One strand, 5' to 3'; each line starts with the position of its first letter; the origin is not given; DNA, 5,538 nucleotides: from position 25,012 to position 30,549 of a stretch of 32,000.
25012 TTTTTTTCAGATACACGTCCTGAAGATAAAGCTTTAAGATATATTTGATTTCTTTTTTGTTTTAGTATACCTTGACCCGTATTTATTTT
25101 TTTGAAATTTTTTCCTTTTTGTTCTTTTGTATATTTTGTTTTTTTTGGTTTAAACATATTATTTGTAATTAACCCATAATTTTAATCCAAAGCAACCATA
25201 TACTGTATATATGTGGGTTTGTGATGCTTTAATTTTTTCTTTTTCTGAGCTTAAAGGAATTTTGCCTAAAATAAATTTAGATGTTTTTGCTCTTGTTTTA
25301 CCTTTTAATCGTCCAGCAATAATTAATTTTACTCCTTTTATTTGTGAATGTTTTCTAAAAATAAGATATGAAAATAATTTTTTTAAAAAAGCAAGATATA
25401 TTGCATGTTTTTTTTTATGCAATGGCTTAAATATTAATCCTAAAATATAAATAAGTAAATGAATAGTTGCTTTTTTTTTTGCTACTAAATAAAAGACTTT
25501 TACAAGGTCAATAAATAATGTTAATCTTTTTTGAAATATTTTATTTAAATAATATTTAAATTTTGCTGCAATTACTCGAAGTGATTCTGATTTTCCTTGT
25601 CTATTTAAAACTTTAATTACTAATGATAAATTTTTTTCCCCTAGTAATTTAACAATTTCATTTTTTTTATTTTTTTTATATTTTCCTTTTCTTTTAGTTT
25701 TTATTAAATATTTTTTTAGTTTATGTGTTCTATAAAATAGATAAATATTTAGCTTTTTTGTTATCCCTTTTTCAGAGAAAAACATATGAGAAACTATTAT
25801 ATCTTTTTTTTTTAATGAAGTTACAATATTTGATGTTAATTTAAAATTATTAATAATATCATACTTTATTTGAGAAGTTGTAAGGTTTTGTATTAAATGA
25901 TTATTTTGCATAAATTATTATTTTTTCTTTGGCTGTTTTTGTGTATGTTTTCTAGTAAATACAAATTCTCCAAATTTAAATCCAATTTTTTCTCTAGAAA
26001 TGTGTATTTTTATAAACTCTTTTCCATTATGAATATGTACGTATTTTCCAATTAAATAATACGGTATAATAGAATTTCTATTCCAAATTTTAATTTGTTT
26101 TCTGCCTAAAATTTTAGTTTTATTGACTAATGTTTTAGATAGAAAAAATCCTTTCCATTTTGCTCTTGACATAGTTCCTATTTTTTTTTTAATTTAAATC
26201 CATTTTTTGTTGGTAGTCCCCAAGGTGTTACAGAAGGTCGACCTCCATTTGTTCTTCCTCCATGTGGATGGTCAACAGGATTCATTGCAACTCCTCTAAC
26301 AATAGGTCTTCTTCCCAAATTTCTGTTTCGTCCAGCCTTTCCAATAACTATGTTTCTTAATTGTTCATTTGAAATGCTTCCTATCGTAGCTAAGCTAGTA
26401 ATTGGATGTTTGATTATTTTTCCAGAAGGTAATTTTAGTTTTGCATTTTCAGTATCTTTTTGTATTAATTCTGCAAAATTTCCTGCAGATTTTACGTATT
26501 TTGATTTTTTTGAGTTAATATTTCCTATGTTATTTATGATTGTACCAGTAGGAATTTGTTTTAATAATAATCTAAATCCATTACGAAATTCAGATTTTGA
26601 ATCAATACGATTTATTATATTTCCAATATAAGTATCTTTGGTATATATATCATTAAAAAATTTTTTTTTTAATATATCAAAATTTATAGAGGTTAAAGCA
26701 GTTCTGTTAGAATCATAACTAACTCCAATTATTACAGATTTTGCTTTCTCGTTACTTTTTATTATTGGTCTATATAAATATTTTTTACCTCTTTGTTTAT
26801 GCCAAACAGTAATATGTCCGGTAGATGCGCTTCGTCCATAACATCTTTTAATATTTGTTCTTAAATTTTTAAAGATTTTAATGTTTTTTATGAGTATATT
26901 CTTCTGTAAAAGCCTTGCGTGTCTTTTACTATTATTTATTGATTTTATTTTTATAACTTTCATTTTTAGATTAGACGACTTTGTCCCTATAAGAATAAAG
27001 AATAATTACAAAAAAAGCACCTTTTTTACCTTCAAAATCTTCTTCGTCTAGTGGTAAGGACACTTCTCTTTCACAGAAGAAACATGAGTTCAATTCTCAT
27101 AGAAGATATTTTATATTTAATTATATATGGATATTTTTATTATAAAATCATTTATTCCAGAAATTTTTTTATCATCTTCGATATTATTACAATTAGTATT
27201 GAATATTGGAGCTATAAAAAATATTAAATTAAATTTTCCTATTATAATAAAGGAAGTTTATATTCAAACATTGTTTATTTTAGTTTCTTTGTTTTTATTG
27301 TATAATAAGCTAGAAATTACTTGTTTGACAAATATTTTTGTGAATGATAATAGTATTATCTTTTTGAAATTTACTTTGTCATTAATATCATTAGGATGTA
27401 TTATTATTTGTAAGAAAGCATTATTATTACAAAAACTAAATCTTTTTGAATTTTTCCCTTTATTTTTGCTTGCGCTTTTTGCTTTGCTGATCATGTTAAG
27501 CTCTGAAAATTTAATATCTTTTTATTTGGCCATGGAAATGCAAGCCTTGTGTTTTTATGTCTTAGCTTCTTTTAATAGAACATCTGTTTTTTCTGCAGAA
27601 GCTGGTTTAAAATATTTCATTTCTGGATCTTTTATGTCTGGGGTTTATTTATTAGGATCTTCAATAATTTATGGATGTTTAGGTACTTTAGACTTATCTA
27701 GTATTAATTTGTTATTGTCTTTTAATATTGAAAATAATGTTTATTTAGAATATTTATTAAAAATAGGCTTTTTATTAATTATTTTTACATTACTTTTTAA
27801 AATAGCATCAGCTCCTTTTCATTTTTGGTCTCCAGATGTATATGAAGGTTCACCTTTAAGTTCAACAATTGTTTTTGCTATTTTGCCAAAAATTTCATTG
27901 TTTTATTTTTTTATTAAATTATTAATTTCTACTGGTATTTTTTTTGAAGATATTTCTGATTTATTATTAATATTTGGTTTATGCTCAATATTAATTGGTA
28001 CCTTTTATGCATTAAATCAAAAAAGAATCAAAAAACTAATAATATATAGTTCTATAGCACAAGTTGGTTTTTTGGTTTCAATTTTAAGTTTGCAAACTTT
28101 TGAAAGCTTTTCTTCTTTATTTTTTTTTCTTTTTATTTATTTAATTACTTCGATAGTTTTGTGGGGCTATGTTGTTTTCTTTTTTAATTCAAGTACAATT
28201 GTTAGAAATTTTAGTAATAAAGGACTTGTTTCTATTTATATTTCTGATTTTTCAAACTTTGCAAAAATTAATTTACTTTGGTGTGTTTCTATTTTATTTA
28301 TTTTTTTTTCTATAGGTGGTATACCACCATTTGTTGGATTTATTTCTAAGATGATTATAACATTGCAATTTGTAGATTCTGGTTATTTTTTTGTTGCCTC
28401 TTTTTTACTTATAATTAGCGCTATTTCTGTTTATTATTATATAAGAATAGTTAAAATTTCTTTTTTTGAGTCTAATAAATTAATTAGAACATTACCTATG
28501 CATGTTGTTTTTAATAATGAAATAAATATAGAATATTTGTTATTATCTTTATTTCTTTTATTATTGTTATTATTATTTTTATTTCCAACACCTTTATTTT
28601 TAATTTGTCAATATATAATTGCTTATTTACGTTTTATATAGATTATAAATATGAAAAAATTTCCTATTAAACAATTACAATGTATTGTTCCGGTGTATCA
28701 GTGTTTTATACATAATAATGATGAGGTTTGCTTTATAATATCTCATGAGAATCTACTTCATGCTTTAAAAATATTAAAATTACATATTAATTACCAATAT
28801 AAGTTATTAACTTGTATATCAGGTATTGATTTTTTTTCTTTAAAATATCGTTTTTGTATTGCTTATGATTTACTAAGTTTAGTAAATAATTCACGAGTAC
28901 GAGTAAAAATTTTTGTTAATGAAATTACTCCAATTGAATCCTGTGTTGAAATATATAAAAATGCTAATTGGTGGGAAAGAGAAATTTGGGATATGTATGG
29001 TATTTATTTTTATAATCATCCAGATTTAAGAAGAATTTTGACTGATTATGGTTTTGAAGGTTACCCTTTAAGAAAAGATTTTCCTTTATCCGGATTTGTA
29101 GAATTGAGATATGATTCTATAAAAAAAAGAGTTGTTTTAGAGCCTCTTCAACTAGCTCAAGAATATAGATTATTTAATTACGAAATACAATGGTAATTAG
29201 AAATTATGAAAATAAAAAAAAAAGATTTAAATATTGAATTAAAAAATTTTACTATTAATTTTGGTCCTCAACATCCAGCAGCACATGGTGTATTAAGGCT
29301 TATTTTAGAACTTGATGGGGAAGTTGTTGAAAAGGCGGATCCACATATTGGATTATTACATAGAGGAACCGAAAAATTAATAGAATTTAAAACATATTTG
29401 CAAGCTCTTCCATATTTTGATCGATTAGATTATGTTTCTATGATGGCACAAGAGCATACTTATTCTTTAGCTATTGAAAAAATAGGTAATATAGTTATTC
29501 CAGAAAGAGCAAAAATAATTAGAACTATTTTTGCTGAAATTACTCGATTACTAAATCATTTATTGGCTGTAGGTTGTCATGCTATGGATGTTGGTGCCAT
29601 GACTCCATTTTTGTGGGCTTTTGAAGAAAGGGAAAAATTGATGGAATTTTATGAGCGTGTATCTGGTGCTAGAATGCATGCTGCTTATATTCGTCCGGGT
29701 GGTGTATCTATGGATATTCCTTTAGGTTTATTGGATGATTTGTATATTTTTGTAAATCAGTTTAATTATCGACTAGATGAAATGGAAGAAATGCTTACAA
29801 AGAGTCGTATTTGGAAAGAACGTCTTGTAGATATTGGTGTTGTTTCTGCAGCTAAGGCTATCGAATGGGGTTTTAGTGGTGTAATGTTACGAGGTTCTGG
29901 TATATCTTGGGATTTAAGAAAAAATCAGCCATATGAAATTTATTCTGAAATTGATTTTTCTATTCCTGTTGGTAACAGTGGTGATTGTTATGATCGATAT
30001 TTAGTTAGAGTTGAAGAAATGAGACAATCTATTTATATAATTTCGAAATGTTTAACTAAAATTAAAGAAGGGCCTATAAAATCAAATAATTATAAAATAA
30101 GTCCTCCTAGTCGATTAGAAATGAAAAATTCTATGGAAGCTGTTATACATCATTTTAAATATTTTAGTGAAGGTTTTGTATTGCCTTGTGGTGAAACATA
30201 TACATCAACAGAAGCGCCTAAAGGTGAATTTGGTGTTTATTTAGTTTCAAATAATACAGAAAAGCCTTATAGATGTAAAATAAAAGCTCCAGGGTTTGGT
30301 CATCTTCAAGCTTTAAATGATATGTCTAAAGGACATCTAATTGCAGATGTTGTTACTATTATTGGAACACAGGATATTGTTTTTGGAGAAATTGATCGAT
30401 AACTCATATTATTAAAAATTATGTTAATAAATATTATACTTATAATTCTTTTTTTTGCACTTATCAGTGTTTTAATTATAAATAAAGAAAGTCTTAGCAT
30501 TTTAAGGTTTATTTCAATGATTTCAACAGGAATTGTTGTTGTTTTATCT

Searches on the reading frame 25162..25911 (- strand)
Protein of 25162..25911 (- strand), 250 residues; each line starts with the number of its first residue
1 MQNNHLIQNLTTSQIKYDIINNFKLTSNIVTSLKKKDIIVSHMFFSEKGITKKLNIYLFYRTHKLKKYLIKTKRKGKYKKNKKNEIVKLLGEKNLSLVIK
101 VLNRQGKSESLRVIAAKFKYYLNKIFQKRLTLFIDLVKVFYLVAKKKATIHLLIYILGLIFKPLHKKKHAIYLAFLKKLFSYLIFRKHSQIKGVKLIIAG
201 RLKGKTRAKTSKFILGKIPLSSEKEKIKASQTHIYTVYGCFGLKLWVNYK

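Call 42: search_protein_families(library=pfam, proteins=[window:25162-25911:-], max_evalue=0.01)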
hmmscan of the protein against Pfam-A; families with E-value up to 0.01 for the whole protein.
window:25162-25911:- (250 aa): 1 family
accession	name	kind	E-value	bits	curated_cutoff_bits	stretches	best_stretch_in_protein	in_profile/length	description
PF00189.25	Ribosomal_S3_C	-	5.8e-13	49.6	34.1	1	187-247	23-83/83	Ribosomal protein S3, C-terminal domain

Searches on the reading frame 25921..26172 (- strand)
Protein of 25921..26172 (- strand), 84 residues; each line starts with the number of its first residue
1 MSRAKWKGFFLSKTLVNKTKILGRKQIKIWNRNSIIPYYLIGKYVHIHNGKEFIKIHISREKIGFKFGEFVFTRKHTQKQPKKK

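Call 42: search_protein_families(library=pfam, proteins=[window:25921-26172:-], max_evalue=0.01)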
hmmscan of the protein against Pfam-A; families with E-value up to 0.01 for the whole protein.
window:25921-26172:- (84 aa): 1 family
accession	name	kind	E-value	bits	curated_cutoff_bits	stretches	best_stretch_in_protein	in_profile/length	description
PF00203.26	Ribosomal_S19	-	8.1e-18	64.5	27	1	5-78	3-80/81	Ribosomal protein S19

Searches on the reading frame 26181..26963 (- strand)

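Call 43: search_protein_families(library=pfam, proteins=[window:26181-26963:-], max_evalue=0.01)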
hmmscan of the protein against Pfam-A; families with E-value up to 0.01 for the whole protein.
window:26181-26963:- (261 aa): 2 families
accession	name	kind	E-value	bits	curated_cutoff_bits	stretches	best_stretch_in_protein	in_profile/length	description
PF03947.24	Ribosomal_L2_C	-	5.6e-38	130.3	33.7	1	129-249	3-126/126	Ribosomal Proteins L2, C-terminal domain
PF00181.30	Ribosomal_L2_N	-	1.6e-05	25.2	23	1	43-91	1-50/77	Ribosomal Proteins L2, RNA binding N-terminal domain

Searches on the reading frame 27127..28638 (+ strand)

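Call 43: search_protein_families(library=pfam, proteins=[window:27127-28638:+], max_evalue=0.01)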
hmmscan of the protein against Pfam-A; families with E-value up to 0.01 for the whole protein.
window:27127-28638:+ (504 aa): 1 family
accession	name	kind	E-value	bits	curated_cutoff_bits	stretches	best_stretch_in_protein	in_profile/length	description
PF00361.26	Proton_antipo_M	-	4.5e-53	180.8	21.5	1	126-433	1-293/294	NADH:quinone oxidoreductase/Mrp antiporter, TM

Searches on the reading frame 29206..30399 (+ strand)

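Call 43: search_protein_families(library=pfam, proteins=[window:29206-30399:+], max_evalue=0.01)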
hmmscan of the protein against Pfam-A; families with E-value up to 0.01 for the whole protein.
window:29206-30399:+ (398 aa): 1 family
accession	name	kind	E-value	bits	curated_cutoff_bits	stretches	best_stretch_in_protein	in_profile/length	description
PF00346.24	Complex1_49kDa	-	6.8e-120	399.6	24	1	128-398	1-271/271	Respiratory-chain NADH dehydrogenase, 49 Kd subunit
